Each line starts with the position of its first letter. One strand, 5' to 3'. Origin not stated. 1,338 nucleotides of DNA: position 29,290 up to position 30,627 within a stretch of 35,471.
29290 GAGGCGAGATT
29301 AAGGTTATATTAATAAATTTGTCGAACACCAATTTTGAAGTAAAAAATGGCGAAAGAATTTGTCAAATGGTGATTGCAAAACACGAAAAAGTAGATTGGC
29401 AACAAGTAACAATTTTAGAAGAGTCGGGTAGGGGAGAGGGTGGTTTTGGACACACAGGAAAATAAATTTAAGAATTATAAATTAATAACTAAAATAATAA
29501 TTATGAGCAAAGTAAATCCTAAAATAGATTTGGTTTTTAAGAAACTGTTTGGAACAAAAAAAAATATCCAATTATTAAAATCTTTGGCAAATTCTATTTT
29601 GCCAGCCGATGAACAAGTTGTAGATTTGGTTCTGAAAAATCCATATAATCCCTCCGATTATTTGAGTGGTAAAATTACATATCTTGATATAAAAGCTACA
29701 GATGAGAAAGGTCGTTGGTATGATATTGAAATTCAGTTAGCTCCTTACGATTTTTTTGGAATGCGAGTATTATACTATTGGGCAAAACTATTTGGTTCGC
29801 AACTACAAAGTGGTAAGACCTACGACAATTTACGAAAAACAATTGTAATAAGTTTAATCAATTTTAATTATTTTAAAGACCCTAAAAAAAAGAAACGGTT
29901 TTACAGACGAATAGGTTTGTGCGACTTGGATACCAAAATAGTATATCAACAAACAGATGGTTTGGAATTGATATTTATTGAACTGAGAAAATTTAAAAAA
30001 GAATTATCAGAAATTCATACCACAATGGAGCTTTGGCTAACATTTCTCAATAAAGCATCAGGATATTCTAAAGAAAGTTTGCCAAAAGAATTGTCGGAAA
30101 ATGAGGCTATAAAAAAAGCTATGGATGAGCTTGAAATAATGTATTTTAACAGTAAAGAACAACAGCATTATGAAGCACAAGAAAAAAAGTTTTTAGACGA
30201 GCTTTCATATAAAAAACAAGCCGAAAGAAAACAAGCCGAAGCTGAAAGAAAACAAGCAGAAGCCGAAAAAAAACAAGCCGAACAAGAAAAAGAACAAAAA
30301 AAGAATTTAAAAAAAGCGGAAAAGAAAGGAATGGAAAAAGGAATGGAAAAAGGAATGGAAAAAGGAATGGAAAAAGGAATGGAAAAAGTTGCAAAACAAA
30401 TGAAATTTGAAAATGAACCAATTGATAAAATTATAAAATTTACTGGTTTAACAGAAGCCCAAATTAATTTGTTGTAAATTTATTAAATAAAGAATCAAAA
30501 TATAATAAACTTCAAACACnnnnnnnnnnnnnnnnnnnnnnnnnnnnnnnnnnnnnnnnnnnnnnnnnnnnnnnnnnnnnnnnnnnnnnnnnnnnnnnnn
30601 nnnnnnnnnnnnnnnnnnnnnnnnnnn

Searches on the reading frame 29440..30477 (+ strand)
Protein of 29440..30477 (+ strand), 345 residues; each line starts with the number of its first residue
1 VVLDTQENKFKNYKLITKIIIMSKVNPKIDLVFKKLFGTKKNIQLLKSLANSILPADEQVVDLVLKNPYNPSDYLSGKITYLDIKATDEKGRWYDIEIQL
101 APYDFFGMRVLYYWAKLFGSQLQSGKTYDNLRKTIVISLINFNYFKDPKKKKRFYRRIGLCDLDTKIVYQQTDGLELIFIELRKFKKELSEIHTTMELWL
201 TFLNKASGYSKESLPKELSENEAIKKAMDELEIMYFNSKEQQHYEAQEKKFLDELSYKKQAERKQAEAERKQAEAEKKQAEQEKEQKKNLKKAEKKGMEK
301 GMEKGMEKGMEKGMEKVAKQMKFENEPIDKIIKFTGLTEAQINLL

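Call 19: search_protein_families(library=pfam, proteins=[window:29440-30477:+])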
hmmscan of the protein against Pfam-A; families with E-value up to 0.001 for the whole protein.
window:29440-30477:+ (345 aa): 1 family
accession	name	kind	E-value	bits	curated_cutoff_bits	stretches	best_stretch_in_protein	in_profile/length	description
PF12784.13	PDDEXK_2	-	6.8e-51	173.6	27.4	1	27-260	1-228/229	PD-(D/E)XK nuclease family transposase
